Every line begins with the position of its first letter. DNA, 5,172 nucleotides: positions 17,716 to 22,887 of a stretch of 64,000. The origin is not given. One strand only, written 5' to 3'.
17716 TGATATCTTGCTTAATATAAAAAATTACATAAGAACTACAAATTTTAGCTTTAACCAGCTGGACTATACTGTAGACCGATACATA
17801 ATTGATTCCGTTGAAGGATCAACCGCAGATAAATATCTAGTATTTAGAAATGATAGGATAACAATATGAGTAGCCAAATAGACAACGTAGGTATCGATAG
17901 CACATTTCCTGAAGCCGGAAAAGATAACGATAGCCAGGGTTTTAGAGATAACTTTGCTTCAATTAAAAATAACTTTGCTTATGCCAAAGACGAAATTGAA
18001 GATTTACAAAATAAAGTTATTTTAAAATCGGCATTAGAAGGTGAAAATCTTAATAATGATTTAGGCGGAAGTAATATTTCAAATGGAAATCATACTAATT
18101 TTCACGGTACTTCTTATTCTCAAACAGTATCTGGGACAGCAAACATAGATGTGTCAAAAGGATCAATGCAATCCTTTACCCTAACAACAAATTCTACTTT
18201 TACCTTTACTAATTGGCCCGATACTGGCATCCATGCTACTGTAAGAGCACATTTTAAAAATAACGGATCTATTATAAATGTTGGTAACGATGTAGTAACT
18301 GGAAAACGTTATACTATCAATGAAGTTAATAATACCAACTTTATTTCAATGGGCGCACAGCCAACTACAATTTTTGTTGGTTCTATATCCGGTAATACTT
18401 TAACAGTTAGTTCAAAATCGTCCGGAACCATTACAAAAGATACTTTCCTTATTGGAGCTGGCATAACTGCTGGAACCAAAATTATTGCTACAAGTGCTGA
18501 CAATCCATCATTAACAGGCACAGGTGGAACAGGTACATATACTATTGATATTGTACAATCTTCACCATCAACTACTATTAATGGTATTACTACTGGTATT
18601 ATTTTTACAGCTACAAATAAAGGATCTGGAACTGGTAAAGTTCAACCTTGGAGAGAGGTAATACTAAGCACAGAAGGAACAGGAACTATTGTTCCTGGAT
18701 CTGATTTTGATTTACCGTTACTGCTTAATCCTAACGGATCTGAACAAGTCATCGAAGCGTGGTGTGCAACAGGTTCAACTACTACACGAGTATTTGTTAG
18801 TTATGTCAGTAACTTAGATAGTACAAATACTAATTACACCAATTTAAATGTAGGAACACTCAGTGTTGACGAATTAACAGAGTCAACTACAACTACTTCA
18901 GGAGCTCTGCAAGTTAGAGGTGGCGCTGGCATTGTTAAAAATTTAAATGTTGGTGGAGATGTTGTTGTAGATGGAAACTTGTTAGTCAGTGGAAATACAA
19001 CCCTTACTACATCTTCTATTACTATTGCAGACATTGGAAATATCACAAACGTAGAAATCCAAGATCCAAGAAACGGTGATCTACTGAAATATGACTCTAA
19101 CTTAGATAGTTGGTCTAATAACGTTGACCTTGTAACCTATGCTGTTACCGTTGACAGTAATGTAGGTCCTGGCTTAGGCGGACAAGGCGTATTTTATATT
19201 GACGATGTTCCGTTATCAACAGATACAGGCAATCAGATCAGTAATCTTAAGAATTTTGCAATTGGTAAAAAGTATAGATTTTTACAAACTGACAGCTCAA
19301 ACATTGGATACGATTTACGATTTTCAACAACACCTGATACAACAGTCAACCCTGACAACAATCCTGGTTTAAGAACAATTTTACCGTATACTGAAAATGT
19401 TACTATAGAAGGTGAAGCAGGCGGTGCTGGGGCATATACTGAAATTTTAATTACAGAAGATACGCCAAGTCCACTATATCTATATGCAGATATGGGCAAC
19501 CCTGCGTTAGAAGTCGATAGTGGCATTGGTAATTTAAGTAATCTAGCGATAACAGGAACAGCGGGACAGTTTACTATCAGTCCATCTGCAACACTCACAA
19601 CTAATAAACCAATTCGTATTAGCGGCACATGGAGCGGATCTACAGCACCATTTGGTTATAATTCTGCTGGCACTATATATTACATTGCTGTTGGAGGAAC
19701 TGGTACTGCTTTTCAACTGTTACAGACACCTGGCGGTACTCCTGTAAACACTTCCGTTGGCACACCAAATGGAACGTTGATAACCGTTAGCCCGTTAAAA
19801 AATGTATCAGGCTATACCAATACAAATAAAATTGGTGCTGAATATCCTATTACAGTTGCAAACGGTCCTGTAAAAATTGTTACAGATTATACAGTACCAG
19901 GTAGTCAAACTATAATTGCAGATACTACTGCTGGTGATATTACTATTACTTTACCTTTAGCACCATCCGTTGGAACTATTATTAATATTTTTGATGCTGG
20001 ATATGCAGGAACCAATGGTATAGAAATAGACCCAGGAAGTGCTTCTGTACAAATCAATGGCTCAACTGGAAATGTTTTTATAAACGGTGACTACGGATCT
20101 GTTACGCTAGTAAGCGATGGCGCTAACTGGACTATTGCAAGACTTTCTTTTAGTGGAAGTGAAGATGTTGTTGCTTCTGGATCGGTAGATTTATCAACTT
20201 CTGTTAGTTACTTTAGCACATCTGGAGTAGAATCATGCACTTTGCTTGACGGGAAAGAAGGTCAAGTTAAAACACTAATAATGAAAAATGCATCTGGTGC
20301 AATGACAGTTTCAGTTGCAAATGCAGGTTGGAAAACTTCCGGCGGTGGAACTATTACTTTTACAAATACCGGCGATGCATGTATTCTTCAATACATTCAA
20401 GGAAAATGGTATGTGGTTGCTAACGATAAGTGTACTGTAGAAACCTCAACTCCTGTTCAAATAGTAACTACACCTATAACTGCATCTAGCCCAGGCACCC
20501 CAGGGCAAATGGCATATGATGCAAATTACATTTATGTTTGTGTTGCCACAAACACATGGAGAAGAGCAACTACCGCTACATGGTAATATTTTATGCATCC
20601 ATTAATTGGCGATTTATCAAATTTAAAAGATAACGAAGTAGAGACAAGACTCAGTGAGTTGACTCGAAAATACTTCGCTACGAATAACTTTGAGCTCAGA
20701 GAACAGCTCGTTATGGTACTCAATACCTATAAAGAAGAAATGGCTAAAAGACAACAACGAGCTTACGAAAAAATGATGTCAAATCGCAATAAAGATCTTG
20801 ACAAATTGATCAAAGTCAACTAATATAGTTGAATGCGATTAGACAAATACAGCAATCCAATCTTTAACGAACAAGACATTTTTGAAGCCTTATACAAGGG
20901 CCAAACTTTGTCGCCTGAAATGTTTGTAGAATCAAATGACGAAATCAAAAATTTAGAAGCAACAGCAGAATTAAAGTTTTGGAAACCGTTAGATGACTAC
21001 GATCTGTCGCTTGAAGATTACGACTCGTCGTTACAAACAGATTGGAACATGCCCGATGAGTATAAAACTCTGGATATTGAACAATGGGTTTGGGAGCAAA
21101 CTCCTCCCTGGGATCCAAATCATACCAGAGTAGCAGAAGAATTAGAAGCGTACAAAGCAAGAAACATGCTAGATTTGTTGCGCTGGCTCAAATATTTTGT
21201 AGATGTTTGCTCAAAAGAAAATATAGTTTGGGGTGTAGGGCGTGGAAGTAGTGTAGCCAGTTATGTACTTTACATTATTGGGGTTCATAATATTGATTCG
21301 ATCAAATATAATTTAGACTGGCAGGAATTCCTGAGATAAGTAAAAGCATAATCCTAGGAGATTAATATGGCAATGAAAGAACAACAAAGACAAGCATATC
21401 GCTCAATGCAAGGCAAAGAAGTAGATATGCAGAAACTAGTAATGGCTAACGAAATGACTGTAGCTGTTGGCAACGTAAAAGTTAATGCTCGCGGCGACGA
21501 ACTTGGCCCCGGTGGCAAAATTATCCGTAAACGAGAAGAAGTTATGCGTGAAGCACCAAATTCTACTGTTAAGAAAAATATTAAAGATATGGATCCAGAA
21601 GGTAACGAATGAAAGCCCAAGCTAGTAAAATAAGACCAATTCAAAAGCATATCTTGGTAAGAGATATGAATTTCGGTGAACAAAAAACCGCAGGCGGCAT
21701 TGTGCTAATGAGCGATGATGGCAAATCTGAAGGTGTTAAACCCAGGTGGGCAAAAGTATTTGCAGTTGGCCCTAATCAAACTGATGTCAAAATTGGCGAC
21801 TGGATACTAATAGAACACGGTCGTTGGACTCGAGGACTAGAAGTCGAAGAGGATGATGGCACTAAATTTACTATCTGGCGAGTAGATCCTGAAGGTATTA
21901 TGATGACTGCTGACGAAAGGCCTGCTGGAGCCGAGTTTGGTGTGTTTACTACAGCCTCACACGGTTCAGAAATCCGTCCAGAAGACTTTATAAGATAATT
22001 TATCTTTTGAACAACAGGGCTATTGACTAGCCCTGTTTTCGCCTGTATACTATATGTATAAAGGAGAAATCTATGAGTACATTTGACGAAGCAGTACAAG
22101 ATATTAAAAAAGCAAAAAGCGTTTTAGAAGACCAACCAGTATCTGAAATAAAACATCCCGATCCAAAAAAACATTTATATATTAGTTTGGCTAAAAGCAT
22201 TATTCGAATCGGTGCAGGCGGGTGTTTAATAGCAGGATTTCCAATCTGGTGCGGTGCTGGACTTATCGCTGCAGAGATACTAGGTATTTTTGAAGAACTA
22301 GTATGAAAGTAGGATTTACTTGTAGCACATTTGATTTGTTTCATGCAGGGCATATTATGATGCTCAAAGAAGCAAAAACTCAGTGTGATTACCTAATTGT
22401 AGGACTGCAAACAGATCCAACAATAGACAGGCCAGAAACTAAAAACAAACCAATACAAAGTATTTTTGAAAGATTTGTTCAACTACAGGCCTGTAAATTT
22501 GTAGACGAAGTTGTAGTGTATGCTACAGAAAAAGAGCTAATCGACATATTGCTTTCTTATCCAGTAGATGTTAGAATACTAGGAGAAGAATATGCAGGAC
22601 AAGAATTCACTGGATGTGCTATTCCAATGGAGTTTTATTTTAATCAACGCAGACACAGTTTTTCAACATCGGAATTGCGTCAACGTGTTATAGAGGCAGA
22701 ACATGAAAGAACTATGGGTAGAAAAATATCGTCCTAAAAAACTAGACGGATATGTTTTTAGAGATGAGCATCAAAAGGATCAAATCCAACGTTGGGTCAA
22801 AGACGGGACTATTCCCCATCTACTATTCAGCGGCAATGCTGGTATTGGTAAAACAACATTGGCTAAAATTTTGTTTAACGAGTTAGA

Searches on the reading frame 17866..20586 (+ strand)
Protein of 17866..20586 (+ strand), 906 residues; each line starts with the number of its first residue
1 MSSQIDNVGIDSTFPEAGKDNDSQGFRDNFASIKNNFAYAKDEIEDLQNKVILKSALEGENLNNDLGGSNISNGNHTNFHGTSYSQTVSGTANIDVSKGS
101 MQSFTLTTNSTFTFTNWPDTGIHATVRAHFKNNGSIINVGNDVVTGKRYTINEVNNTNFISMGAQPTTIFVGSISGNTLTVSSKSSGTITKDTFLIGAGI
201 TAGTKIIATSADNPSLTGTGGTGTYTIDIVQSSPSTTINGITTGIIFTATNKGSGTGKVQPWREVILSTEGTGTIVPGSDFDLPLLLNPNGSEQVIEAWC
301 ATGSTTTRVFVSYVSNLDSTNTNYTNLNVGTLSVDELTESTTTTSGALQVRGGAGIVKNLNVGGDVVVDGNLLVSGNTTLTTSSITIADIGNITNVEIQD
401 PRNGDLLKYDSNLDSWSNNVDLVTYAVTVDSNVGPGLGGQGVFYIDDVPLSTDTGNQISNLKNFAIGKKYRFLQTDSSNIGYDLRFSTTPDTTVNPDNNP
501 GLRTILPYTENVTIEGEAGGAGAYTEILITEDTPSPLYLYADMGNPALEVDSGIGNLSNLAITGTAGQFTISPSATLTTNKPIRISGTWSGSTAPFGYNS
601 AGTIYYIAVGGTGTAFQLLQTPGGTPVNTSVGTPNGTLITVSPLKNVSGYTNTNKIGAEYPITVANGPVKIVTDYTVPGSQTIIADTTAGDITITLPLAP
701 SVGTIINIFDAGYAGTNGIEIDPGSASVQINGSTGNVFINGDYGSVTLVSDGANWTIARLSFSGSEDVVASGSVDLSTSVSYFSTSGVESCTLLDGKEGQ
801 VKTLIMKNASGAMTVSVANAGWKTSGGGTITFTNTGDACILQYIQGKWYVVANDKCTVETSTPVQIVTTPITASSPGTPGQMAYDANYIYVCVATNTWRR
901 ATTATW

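Call 61: search_protein_families(library=phrogs, proteins=[window:17866-20586:+], max_evalue=0.00001)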
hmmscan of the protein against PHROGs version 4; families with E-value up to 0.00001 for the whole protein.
window:17866-20586:+ (906 aa): 1 family
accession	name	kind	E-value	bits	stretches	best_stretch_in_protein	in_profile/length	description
phrog_21017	-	unknown function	1.4e-08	36.1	1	863-906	100-143/143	-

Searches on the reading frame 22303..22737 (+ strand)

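Call 9: search_protein_families(library=pfam, proteins=[window:22303-22737:+])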
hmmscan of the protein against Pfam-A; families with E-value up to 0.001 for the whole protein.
window:22303-22737:+ (144 aa): 1 family
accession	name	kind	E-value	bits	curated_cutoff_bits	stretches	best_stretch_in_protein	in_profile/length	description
PF01467.32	CTP_transf_like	-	4.4e-14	53.3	21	1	6-97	2-90/133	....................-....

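Call 10: search_protein_families(library=phrogs, proteins=[window:22303-22737:+])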
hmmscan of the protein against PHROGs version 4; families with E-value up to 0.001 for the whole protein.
window:22303-22737:+ (144 aa): 3 families
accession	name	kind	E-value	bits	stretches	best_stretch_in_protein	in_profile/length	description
phrog_7878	-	other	1.2e-34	120.2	1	1-131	1-130/131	bifunctional heptose 7-phosphate kinase/heptose 1-phosphate adenyltransferase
phrog_3462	-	moron, auxiliary metabolic gene and host takeover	4.7e-05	23.8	1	1-62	2-64/346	nicotinamide-nucleotide adenylyltransferase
phrog_21127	-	DNA, RNA and nucleotide metabolism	0.0002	22.1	1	61-124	2-65/73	nucleotidyltransferase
